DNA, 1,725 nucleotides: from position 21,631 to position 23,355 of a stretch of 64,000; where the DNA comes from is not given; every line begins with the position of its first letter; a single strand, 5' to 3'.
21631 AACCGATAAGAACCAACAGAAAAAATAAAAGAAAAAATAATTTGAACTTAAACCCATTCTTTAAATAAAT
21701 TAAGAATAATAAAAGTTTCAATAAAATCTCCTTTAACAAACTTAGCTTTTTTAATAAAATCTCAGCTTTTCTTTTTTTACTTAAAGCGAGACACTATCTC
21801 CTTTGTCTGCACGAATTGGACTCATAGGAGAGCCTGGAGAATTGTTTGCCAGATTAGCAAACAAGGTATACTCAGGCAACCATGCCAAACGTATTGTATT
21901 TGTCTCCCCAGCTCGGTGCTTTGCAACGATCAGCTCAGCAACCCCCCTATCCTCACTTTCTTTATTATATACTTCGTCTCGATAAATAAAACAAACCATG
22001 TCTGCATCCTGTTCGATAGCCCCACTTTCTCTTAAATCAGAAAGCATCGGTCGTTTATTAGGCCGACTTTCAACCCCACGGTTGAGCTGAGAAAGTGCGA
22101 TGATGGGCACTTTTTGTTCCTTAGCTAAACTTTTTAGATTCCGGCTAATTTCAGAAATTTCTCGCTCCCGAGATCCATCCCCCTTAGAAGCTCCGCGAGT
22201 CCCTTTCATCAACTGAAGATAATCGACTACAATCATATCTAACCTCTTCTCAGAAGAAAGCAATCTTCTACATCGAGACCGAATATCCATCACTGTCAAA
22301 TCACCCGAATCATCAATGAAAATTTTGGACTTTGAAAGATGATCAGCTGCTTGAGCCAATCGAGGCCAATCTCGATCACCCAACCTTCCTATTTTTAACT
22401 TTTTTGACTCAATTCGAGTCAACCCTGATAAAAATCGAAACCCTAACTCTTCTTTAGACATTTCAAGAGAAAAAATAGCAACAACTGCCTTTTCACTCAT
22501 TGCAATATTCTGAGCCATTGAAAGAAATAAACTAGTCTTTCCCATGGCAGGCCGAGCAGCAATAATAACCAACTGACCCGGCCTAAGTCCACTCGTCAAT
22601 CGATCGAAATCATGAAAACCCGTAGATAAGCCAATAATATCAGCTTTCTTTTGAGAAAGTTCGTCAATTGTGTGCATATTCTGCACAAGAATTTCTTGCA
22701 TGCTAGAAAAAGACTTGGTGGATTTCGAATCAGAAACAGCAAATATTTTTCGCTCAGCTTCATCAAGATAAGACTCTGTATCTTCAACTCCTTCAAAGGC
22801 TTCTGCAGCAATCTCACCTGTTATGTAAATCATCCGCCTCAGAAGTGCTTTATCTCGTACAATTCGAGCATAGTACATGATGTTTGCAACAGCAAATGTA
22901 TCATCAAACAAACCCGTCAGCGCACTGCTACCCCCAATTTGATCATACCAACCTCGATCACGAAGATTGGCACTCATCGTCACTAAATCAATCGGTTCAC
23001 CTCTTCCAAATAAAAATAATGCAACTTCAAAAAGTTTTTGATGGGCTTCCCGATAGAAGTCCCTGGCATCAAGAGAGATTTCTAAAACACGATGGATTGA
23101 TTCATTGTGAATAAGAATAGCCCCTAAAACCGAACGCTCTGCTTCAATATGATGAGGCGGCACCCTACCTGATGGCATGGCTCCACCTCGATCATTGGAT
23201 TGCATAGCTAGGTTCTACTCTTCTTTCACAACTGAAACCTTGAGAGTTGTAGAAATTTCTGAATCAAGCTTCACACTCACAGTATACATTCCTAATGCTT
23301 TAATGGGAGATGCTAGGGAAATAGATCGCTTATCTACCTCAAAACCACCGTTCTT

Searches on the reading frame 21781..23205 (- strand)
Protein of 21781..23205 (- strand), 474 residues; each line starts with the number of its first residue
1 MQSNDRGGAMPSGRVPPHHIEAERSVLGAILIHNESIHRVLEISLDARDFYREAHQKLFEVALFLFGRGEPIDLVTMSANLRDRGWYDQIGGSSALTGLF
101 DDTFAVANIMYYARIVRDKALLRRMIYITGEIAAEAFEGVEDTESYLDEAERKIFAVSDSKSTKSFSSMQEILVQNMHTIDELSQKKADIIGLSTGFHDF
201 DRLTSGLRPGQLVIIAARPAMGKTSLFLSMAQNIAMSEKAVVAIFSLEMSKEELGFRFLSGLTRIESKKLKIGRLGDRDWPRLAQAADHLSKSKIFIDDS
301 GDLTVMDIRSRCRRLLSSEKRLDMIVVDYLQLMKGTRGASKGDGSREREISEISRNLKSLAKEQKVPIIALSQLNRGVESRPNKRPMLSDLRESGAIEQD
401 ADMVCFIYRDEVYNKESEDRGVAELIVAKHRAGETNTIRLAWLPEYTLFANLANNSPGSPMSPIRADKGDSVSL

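Call 16: search_protein_families(library=pfam, proteins=[window:21781-23205:-], max_evalue=0.01)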
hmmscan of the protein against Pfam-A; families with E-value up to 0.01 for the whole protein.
window:21781-23205:- (474 aa): 4 families
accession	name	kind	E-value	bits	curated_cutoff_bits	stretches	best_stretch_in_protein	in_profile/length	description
PF03796.21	DnaB_C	-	5e-105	350.9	27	1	192-451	1-255/255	DnaB-like helicase C terminal domain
PF00772.26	DnaB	-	1.3e-28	99.5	23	1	16-118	2-103/103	DnaB-like helicase N terminal domain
PF13481.12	AAA_25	-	8.2e-09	35.8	27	1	200-373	22-189/195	AAA domain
PF20307.4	divDNAB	-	0.00029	20.1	26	0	146-236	5-103/356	Divergent DnaB-like ATPase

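Call 17: find_related_loci(query=window:21781-23205:-, collection=genome_contigs, flank=10000)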
Query window:21781-23205:- (474 aa) in genome_contigs; peptide patterns used: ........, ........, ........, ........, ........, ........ (x = any residue, [..] = any of these).
600 stretches matched a pattern (row limit reached: there are more); 592 encode a relative of the query (tblastn E <= 1e-3); the best 80 are kept; 80 distinct loci.
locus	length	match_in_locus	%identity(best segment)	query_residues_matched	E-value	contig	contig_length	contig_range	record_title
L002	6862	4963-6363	78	4-470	0e+0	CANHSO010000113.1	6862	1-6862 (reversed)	MAG: Bacteriovoracaceae bacterium isolate RE-26jul17-183 genome assembly, contig: RE-26jul17-C22001, whole genome shotgu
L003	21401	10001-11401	80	4-470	0e+0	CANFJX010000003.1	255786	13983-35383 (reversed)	MAG: Bacteriovoracaceae bacterium isolate Jr-11may16-290 genome assembly, contig: Jr-11may16-C28, whole genome shotgun s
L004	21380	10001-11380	75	11-470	0e+0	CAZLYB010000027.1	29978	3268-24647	MAG TPA_asm: uncultured Bacteriovoracaceae bacterium isolate SRP296810_co1_56 genome assembly, contig: NODE_1401_length_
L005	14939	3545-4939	76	8-470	0e+0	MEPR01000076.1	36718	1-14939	MAG: Bdellovibrionales bacterium GWB1_55_8 gwb1_scaffold_583, whole genome shotgun sequence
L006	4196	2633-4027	75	9-474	0e+0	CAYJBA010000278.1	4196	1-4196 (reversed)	MAG TPA_asm: uncultured Bacteriovoracaceae bacterium isolate ERP119705_co9_199 genome assembly, contig: NODE_38913_lengt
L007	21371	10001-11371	75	14-470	0e+0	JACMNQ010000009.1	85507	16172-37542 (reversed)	MAG: Oligoflexia bacterium isolate LF-bin-178 FL-bin-178-contig-k141_289634, whole genome shotgun sequence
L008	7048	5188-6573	75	13-470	0e+0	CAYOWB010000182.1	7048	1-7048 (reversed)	MAG TPA_asm: uncultured Bacteriovoracaceae bacterium isolate SRP290908_co2_381 genome assembly, contig: NODE_16231_lengt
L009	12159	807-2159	70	11-461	0e+0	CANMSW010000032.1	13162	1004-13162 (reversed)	MAG: Bacteriovoracaceae bacterium isolate ZE-Jul18-116 genome assembly, contig: ZE-Jul18-C4299, whole genome shotgun seq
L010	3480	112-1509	71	10-470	0e+0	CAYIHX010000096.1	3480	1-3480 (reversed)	MAG TPA_asm: uncultured Bacteriovoracaceae bacterium isolate ERP119705_co22_393 genome assembly, contig: NODE_20459_leng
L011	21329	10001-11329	70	13-456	0e+0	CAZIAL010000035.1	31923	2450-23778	MAG TPA_asm: uncultured Bacteriovoracaceae bacterium isolate SRP329715_co2_37 genome assembly, contig: NODE_2936_length_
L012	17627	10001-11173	80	13-406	0e+0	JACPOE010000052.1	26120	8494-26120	MAG: Bdellovibrio sp. isolate NC_groundwater_593_Pr5_B-0.1um_47_8 alan_book_18_scaffold_102145, whole genome shotgun seq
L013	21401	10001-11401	78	4-470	0e+0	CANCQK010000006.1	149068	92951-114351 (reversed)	MAG: Bdellovibrionales bacterium isolate JR-MC-I-240519-274 genome assembly, contig: JR-MC-I-240519-C73, whole genome sh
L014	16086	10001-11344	58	17-460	6e-175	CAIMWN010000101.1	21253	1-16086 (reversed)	MAG: Oligoflexia bacterium isolate AM-2014_bin-1399 genome assembly, contig: bin-1399:101/337, whole genome shotgun sequ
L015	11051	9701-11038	57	17-463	3e-172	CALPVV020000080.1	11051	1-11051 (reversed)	MAG: Nitrosovibrio sp. Nv4 isolate HRS-ES2-bin-178 genome assembly, contig: HRSG-E12-C3141, whole genome shotgun sequenc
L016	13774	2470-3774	47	14-453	1e-131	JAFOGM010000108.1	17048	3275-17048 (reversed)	MAG: Bacillota bacterium isolate RGIG446 Dairy_cattle_Colon.Co__c1148167, whole genome shotgun sequence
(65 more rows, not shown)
